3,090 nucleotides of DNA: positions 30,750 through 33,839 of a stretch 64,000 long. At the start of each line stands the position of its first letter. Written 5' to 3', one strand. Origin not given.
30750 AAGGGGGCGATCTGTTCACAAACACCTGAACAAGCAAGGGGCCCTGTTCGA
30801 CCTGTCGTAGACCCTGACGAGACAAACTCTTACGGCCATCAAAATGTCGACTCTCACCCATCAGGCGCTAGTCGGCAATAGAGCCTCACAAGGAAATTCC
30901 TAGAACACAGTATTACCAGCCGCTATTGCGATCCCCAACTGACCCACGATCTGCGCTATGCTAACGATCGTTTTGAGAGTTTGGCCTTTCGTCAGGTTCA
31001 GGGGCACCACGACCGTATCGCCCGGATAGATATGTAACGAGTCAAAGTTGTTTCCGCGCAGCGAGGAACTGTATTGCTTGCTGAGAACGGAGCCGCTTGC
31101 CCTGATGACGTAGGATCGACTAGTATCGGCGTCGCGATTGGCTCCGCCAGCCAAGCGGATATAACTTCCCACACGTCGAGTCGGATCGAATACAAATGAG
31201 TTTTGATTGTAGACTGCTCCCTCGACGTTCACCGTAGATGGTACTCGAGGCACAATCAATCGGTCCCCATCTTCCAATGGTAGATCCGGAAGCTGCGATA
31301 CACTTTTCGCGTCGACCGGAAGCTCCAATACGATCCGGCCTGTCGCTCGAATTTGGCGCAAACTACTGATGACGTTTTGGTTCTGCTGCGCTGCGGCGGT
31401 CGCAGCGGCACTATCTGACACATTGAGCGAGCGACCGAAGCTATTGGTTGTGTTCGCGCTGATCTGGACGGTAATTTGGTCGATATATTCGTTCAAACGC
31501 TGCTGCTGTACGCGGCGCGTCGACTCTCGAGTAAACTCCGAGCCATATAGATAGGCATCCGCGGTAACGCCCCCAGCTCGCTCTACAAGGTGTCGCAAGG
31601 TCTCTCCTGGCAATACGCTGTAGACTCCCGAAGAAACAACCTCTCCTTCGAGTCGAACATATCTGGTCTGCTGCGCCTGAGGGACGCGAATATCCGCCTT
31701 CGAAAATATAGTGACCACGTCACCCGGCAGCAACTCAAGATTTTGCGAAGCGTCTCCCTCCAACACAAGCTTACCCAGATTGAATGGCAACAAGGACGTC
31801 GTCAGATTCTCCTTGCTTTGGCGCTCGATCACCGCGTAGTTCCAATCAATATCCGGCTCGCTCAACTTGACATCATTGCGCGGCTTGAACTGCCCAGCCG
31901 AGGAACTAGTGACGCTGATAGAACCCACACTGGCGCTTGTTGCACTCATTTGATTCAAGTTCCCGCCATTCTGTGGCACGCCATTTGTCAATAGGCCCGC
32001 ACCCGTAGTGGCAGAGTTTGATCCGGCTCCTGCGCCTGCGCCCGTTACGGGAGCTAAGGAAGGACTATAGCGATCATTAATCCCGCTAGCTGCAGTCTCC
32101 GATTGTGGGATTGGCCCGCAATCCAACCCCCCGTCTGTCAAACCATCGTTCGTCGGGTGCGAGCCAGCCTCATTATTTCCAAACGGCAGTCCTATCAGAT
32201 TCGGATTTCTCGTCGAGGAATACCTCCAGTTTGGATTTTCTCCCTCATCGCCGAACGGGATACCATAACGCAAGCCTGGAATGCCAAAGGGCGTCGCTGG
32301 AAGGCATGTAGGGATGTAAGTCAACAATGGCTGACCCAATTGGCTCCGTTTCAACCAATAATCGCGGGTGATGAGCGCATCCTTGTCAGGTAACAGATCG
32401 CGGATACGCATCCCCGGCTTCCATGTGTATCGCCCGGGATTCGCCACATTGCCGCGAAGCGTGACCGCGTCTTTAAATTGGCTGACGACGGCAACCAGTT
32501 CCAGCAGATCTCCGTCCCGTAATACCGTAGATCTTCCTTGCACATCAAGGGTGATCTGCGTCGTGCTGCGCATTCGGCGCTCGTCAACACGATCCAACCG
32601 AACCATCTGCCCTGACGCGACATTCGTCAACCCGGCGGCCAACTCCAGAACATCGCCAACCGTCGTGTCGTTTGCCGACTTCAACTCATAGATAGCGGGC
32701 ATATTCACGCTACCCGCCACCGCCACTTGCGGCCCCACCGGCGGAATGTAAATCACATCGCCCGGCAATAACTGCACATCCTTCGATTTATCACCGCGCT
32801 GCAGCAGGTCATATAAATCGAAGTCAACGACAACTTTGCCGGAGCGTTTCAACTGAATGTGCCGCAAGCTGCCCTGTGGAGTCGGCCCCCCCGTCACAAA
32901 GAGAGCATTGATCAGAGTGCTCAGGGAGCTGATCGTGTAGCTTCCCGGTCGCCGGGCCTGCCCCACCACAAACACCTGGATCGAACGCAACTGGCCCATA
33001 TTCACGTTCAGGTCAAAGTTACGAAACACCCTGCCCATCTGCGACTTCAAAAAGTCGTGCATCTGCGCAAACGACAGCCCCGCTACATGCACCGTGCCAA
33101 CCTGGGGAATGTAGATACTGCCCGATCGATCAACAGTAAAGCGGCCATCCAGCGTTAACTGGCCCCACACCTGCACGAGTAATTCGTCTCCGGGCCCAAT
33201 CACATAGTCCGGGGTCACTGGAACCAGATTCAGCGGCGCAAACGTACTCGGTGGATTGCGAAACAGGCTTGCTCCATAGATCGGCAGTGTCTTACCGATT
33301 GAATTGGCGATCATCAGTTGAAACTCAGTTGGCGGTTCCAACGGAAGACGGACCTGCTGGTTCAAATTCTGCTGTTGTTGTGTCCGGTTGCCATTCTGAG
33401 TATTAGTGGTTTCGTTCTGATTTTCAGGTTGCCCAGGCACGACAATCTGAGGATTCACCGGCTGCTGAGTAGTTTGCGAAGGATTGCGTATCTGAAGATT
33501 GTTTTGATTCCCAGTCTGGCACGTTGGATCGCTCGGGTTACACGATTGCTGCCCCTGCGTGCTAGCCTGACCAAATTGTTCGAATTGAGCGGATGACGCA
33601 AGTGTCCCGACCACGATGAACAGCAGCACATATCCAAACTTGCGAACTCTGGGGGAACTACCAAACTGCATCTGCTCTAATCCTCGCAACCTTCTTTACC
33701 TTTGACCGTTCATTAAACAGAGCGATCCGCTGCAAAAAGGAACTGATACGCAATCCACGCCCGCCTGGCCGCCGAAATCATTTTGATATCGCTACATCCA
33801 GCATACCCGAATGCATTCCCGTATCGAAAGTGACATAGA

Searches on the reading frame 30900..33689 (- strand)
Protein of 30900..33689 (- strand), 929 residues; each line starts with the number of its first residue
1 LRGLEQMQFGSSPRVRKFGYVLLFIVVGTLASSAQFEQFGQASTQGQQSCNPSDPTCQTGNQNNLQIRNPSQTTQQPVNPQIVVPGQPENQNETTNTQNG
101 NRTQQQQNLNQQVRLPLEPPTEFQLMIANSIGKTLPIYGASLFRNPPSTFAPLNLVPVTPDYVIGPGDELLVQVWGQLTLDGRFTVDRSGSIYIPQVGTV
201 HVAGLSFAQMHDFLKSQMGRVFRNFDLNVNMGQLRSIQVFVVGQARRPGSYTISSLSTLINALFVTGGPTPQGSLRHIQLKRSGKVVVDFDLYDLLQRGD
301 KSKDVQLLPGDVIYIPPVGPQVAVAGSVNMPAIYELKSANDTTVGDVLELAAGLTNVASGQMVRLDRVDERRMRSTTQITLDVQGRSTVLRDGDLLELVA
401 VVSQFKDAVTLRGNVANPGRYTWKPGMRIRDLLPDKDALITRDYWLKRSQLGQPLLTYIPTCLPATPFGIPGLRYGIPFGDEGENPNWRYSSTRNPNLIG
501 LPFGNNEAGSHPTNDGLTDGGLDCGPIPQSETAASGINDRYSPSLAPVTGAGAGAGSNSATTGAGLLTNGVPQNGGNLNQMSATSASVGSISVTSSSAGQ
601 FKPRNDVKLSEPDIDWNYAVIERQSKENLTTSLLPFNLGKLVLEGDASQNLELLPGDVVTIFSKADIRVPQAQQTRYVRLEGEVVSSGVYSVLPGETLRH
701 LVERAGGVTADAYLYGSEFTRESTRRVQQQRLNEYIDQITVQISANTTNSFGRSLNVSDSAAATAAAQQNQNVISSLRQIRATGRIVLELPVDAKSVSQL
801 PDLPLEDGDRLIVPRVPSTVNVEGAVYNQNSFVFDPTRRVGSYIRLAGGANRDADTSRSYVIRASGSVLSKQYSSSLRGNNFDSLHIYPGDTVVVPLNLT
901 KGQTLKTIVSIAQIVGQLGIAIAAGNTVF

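Call 27: search_protein_families(library=pfam, proteins=[window:30900-33689:-], max_evalue=0.001)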
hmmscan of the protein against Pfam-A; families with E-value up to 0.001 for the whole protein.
window:30900-33689:- (929 aa): 3 families
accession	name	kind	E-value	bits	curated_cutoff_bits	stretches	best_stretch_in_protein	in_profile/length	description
PF10531.15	SLBB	-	4.5e-29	100.5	27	3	322-373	2-52/55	SLBB domain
PF22461.2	SLBB_2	-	1.1e-21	77.1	27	1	238-315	2-79/79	SLBB domain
PF02563.21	Poly_export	-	2.9e-21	75.8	28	1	157-231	2-76/77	Polysaccharide biosynthesis/export protein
